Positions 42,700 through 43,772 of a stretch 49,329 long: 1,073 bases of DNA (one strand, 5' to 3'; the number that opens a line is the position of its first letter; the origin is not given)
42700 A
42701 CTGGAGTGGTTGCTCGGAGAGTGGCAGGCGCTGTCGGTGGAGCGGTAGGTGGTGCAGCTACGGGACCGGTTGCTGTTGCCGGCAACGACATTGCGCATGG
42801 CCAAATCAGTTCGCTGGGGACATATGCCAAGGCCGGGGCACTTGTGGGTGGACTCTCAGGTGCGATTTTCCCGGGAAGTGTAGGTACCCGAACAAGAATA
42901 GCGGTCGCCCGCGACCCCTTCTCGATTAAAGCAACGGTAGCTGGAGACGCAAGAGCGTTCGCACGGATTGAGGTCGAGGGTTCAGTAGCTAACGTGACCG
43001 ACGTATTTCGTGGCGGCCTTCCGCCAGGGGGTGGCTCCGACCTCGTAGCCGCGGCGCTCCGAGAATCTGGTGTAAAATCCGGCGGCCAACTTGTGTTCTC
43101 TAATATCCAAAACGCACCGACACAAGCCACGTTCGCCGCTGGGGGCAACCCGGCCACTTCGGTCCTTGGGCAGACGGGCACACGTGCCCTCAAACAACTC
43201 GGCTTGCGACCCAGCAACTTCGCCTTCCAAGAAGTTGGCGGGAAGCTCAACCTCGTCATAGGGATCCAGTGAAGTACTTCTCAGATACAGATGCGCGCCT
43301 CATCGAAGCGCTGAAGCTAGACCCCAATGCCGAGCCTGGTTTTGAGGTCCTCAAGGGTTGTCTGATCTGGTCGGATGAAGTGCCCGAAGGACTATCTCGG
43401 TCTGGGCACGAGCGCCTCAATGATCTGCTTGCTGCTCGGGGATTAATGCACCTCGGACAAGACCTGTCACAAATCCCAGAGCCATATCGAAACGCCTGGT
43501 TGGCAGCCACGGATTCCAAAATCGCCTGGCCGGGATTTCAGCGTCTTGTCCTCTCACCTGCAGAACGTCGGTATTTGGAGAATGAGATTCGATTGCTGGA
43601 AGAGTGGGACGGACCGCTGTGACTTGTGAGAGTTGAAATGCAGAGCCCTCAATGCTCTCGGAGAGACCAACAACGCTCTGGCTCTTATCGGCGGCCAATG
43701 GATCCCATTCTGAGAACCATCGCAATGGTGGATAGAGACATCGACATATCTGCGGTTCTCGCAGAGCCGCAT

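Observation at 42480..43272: First rhs-CT carries a Gly/Ala-rich hydrophobic segment suggestive of a membrane-inserting toxin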

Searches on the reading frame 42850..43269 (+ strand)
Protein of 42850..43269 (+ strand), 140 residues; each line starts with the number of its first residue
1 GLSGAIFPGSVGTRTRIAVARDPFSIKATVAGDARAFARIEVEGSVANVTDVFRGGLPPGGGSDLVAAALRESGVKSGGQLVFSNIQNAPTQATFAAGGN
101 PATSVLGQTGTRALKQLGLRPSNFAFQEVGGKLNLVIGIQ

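Call 11: find_homologous_proteins(query=window:42874-43269:+, max_evalue=0.01)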
Query seq(132 aa): 78 candidates shared short words with the query, none scored E <= 0.01.

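Call 19: search_protein_representatives(protein=window:42850-43269:+)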
Query: 140 residues. Proteins with E-value up to 0.001 (for the whole library): 155; up to 1e-10: 77; up to 1e-30: 1. The best 150 are listed.
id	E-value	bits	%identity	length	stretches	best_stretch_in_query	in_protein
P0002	7.8e-56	204.0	86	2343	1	16-140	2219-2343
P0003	1.7e-28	115.6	49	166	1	16-139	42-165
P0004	3.9e-28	114.4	47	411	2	18-139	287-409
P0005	6.3e-28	113.7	50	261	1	17-139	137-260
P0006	3.7e-26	108.0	50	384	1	16-139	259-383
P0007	6.7e-26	107.2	49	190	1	16-139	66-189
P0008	7.0e-26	107.1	48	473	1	14-139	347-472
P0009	7.5e-25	103.8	50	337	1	19-139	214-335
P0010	2.4e-24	102.2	49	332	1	17-139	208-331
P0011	4.3e-24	101.3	48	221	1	18-139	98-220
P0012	7.6e-24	100.5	40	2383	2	48-139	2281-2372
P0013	4.9e-23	97.9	49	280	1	17-127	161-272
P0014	8.2e-23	97.2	45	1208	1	17-139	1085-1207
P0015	1.6e-22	96.2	46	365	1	16-139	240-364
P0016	2.0e-22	95.9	49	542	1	30-140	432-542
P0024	1.9e-20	89.6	37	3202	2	42-139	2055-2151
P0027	9.0e-20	87.4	43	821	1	17-139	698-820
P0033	1.8e-18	83.2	44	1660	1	18-137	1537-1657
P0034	4.3e-18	81.9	44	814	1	16-139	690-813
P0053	5.3e-16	75.1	35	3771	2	57-138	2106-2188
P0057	1.3e-14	70.7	40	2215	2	6-140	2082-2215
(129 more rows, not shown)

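Call 22: search_protein_families(library=pfam, proteins=[P0002, P0014, P0033, P0027, P0034, P0057, P0008], max_evalue=0.001)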
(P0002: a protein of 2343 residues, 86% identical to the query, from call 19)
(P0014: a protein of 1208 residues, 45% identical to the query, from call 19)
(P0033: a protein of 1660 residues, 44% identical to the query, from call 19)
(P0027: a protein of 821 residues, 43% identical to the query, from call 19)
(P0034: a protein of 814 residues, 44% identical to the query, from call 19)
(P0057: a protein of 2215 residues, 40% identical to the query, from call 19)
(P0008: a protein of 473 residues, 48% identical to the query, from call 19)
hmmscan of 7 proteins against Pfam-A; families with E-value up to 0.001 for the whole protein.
P0002 (2343 aa): 6 families
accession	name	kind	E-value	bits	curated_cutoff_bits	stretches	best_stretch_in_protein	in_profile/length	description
PF25023.1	TEN_YD-shell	-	4.2e-16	58.7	50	2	1602-1877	607-866/909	Teneurin YD-shell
PF25021.1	TEN_NHL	-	7.3e-16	58.5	27.1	1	742-810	112-181/357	Teneurin NHL domain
PF05593.20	RHS_repeat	-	7.9e-15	55.3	22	1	1706-1734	8-37/38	RHS Repeat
PF25020.1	TTR_TEN1-4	-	1e-12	48.2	27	1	115-180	5-70/86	Teneurin TTR-like domain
PF13620.12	CarboxypepD_reg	-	2.1e-07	31.6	32.3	1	119-192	2-77/82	Carboxypeptidase regulatory-like domain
PF07591.16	PT-HINT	-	0.00019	22.1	27.7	1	2137-2209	56-127/137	Pretoxin HINT domain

P0014 (1208 aa): 1 family
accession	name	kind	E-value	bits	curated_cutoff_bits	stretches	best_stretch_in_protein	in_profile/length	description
PF05593.20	RHS_repeat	-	3.8e-31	107.3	22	3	333-367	1-35/38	RHS Repeat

P0033 (1660 aa): 2 families
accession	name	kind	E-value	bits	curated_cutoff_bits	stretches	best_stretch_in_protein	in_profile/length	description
PF05593.20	RHS_repeat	-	7.4e-13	49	22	1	72-108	1-37/38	RHS Repeat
PF00191.25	Annexin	-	8.7e-13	48.6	25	0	394-429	16-51/66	Annexin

P0027 (821 aa): 1 family
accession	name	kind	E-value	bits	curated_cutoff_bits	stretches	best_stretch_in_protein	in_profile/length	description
PF05488.18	PAAR_motif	-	7.4e-12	45.8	27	1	94-159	9-69/70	PAAR motif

P0034 (814 aa): 1 family
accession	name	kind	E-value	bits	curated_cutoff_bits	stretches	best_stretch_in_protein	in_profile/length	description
PF13332.12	Fil_haemagg_2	-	4.6e-31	108.7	22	1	54-182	40-169/170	Hemagglutinin repeat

P0057 (2215 aa): 0 families

P0008 (473 aa): 0 families

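Call 27: search_protein_families(library=pfam, alignment_id=A2, max_evalue=1)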
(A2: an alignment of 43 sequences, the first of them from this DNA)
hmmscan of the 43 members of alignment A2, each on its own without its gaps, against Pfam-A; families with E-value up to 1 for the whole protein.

A. member 1, seq(132 aa): 0 families

B. families by the number of members that match (of 43 scanned): 8 families
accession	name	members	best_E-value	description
PF05173.19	DapB_C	2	0.0055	Dihydrodipicolinate reductase, C-terminus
PF09109.15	Xol-1_GHMP-like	1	0.0077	Switch protein XOL-1, GHMP-like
PF02012.26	BNR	1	0.021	BNR/Asp-box repeat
PF02801.28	Ketoacyl-synt_C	1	0.058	Beta-ketoacyl synthase, C-terminal domain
PF23931.1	Terminase_6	1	0.12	Terminase small subunit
PF23574.1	zf-C2H2_ZNF142_18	1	0.14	Zinc finger protein 142 C2H2 domain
PF18026.6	Exog_C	1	0.23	Endo/exonuclease (EXOG) C-terminal domain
PF17194.10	AbiEi_3_N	1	0.24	Transcriptional regulator, AbiEi antitoxin N-terminal domain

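Call 28: search_solved_structures(query=A2, max_evalue=10, show_alignments=2)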
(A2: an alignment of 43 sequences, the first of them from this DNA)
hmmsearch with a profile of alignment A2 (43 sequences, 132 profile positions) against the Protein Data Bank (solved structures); distinct sequences matched with E-value up to 10: 1.
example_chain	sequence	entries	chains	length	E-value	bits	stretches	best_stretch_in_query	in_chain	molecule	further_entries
5yud_C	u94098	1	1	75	0.81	12.5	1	7-61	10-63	Phase 2 flagellin,Flagellin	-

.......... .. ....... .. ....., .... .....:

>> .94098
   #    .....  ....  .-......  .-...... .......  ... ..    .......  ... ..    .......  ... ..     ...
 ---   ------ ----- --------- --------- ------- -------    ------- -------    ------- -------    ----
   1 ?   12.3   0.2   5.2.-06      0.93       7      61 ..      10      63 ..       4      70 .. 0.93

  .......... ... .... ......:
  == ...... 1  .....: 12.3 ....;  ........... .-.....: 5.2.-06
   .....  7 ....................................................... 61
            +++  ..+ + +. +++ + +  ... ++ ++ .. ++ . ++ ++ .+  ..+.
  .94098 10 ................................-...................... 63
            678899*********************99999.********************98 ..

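Call 29: search_protein_families(library=ncbifam, alignment_id=A2, max_evalue=1)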
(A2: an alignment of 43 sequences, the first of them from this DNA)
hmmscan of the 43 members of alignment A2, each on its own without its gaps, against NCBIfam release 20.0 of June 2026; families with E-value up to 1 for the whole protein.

A. member 1, seq(132 aa): 0 families

B. families by the number of members that match (of 43 scanned): 13 families
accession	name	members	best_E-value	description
NF010786.0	PRK14189.1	3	0.034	bifunctional methylenetetrahydrofolate dehydrogenase/methenyltetrahydrofolate cyclohydrolase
NF004850.0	PRK06201.1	2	0.0058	hypothetical protein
NF009541.0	PRK12921.1-1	1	0.0046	oxidoreductase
NF011239.0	PRK14645.1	1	0.029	ribosome maturation factor RimP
NF010246.0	PRK13693.1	1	0.03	(3R)-hydroxyacyl-ACP dehydratase subunit HadB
NF003425.0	PRK04897.1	1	0.039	zinc metalloprotease HtpX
NF011444.0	PRK14869.1-6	1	0.046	putative manganese-dependent inorganic diphosphatase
NF009339.0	PRK12699.1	1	0.059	flagellar basal body L-ring protein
NF010763.0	PRK14166.1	1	0.088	bifunctional 5,10-methylene-tetrahydrofolate dehydrogenase/ 5,10-methylene-tetrahydrofolate cyclohydrolase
NF045667.1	MTase_DVU1556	1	0.099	DVU_1556 family methyltransferase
NF045807.1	blaOXA-1238_like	1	0.12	OXA-1238 family class D beta-lactamase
NF002550.0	PRK02106.1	1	0.14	choline dehydrogenase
NF041799.1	Hsp14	1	0.2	archaeal heat shock protein Hsp14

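Call 30: predict_structure(alignment_id=A2)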
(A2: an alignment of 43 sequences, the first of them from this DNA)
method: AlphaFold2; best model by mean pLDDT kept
length: 132 residues; sequences in the alignment: 43
mean_pLDDT: 95.0   pTM: 0.88
mean pLDDT of the five models: 95.0, 95.0, 94.7, 94.6, 93.9
residues with pLDDT >= 90: 124; 70-90: 2; 50-70: 2; < 50: 4
segments of 3 or more residues with pLDDT < 50: 1-4
pLDDT, mean of each block of 10 residues (from residue 1): 64 97 96 98 96 97 97 98 98 98 98 98 98 97
secondary structure, 60 per line:
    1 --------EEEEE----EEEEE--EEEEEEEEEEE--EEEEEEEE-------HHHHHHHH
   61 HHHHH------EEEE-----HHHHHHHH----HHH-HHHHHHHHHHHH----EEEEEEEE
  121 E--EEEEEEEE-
elements in order: E9-13 E18-22 E25-35 E38-45 H53-65 E72-75 H81-88 H97-108 E113-121 E124-131

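Call 35: fold_search(model_id=the predicted structure, library=pdb)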
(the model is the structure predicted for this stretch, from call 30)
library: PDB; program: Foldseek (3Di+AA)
matches with E <= 10: 868; with E <= 0.001: 0
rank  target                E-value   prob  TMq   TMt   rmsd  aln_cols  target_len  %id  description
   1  4zsx_B                5.4e-03  0.99  0.44  0.23   7.0       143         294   13  Structure of a fusion protein with a helix linker, 2ARH-3-3KAW-2.0 (released 2015-08-19)
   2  5bwa_B                5.4e-03  0.98  0.44  0.47   6.3       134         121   13  Crystal structure of ODC-PLP-AZ1 ternary complex (released 2015-12-09)
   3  4zsv_A                5.8e-03  1.00  0.54  0.28   5.3       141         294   11  Structure of a fusion protein with a helix linker, 2ARH-3-3KAW-1.0 (released 2015-08-19)
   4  1yvk_A                6.1e-03  0.99  0.46  0.41   6.5       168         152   10  Crystal Structure of the Bacillis subtilis Acetyltransferase in complex with CoA, Northeast Structural Genomics Target (released 2005-02-22)
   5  9mto_B                6.5e-03  0.99  0.45  0.42   5.9       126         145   12  Crystal structure of acetyltransferase CBU0801 from Coxiella burnetii (released 2025-01-22)
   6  4zsx_A                7.7e-03  0.97  0.41  0.22   7.4       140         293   13  Structure of a fusion protein with a helix linker, 2ARH-3-3KAW-2.0 (released 2015-08-19)
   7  2arh_C                8.7e-03  0.99  0.46  0.34   7.0       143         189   11  Crystal Structure of a Protein of Unknown Function AQ1966 from Aquifex aeolicus VF5 (released 2005-10-04)
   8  4zsz_A                8.7e-03  0.98  0.43  0.23   7.2       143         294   13  Structure of a fusion protein with a helix linker, 2ARH-3-3KAW-3.0 (released 2015-08-19)
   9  2cnm_A                9.2e-03  0.95  0.40  0.36   6.1       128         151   17  RimI - Ribosomal S18 N-alpha-protein acetyltransferase in complex with a bisubstrate inhibitor (Cterm-Arg-Arg-Phe-Tyr- (released 2007-05-22)
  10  4zgy_B                9.8e-03  0.90  0.37  0.38   6.6       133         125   14  STRUCTURE of HUMAN ORNITHINE DECARBOXYLASE IN COMPLEX WITH A C-TERMINAL FRAGMENT OF ANTIZYME (released 2015-09-02)
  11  2arh_A                1.2e-02  0.99  0.46  0.33   7.0       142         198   13  Crystal Structure of a Protein of Unknown Function AQ1966 from Aquifex aeolicus VF5 (released 2005-10-04)
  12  3fnc_B                1.2e-02  0.97  0.39  0.34   5.1       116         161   13  Crystal structure of a putative acetyltransferase from Listeria innocua (released 2009-01-27)
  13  7rb3_A                1.2e-02  0.97  0.41  0.38   5.6       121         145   13  Cryo-EM structure of human binary NatC complex with a Bisubstrate inhibitor (released 2023-01-11)
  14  5isv_B                1.2e-02  0.96  0.42  0.37   6.2       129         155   15  Crystal structure of the ribosomal-protein-S18-alanine N-acetyltransferase from Escherichia coli (released 2016-04-13)
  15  3shp_B                1.3e-02  0.89  0.40  0.35   9.6       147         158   14  Crystal structure of putative acetyltransferase from Sphaerobacter thermophilus DSM 20745 (released 2011-07-06)
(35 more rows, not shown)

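Call 38: find_related_loci(query=A3, collection=genome_contigs, flank=6000)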
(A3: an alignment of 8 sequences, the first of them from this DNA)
Query A3 (132 aa) in genome_contigs; peptide patterns used: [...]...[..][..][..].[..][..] (x = any residue, [..] = any of these).
9 stretches matched a pattern; 1 encode a relative of the query (tblastn E <= 1e-3); 1 distinct loci.
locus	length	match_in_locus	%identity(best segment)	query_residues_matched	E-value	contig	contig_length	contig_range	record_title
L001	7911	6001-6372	44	9-132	2e-31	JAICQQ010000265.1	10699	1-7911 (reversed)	MAG: Polyangiaceae bacterium isolate TY_HY_2_bin.55 k141_3569083_length_10699_cov_10.9304, whole genome shotgun sequence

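Call 62: find_related_loci(query=A3, collection=metagenome_contigs, flank=3000)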
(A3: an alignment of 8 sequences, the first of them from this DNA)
Query A3 (132 aa) in metagenome_contigs; peptide patterns used: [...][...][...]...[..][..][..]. (x = any residue, [..] = any of these).
59 stretches matched a pattern; 2 encode a relative of the query (tblastn E <= 1e-3); 2 distinct loci.
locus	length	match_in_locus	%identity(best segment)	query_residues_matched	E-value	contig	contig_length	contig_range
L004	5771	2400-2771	50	9-132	2e-34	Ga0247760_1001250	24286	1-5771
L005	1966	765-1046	38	17-110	3e-16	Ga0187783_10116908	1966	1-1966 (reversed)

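Call 72: search_protein_families(library=pfam, proteins=[P0053, P0024, P0012], max_evalue=0.0001)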
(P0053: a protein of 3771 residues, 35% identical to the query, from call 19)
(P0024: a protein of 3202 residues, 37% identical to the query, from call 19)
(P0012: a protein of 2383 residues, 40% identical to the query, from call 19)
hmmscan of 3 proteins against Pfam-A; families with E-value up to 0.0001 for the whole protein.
P0053 (3771 aa): 2 families
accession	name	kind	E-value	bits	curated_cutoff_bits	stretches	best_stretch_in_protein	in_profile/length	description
PF01476.26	LysM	-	4.2e-09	36.7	20.9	1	3726-3769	2-42/43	LysM domain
PF16013.10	DUF4781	-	2.3e-08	33.7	27.9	1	1052-1189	22-174/310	Domain of unknown function (DUF4781)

P0024 (3202 aa): 1 family
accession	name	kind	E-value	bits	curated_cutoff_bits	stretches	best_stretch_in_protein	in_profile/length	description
PF02636.23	Methyltransf_28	-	6.3e-43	147.5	23.3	1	1643-1880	2-244/249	Putative S-adenosyl-L-methionine-dependent methyltransferase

P0012 (2383 aa): 1 family
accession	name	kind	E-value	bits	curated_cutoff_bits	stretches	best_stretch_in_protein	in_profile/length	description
PF00293.34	NUDIX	-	3.9e-12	46.8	21.1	1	1872-1988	5-132/134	NUDIX domain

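Call 73: search_protein_families(library=padloc, proteins=[window:42883-43269:+], max_evalue=1)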
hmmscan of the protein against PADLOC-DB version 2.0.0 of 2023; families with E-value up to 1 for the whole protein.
window:42883-43269:+ (129 aa): 0 families

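Call 74: search_protein_families(library=phrogs, proteins=[window:42883-43269:+], max_evalue=1)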
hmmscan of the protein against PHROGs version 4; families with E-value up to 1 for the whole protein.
window:42883-43269:+ (129 aa): 1 family
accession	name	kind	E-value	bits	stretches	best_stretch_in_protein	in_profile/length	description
phrog_3394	-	unknown function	0.016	13.5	1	33-106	1711-1784/1862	-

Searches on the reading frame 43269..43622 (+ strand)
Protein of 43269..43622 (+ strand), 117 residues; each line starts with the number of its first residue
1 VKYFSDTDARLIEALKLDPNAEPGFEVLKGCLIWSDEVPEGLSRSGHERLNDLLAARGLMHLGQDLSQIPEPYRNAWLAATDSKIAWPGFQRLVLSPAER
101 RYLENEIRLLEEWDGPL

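Call 3: search_protein_families(library=pfam, proteins=[window:43269-43619:+], max_evalue=1)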
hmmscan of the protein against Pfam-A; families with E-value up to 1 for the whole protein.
window:43269-43619:+ (117 aa): 0 families

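Call 4: search_protein_families(library=ncbifam, proteins=[window:43269-43619:+], max_evalue=1)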
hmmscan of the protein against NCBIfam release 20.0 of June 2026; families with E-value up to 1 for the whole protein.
window:43269-43619:+ (117 aa): 0 families

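Call 18: find_encoding_contigs(protein=window:43269-43622:+, flank=10000, max_places=4)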
Protein window:43269-43622:+ (117 aa): no gene with exactly this product is on record in the collection.

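Call 43: find_homologous_proteins(query=window:43269-43619:+, max_evalue=0.001)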
Query window:43269-43619:+ (117 aa): 2 proteins with E <= 0.001 among 10 candidates.
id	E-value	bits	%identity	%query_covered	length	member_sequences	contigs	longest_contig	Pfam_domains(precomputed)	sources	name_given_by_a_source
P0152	1.0e-55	205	82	83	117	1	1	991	-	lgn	-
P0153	5.9e-47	177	68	97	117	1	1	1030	-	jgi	jgi:hypothetical protein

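Call 44: find_encoding_contigs(protein=P0152, flank=2000, max_places=2)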
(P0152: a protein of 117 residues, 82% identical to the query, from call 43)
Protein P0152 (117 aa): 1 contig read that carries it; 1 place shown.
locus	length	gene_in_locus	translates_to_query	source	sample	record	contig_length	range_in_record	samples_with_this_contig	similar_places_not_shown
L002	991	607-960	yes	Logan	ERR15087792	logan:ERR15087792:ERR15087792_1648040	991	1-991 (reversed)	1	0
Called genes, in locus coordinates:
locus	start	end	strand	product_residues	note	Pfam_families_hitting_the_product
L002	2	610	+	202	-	?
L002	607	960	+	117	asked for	-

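Call 45: find_encoding_contigs(protein=P0153, flank=2000, max_places=2)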
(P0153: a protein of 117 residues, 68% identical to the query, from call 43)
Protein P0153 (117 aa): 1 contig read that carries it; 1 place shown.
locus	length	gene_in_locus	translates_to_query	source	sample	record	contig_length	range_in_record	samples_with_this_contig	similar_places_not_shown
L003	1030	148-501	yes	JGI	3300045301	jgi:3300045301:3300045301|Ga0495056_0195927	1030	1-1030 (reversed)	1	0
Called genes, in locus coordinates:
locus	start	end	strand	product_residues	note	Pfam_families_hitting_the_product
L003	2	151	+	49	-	?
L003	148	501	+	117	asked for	-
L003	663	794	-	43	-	-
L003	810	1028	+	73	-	?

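Call 73: search_protein_families(library=padloc, proteins=[window:43269-43619:+], max_evalue=1)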
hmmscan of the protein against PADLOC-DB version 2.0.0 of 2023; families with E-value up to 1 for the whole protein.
window:43269-43619:+ (117 aa): 0 families

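Call 74: search_protein_families(library=phrogs, proteins=[window:43269-43619:+], max_evalue=1)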
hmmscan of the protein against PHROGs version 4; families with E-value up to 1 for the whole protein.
window:43269-43619:+ (117 aa): 1 family
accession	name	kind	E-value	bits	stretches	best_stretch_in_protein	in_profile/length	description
phrog_27854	-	unknown function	0.057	14.5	1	56-99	8-51/64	-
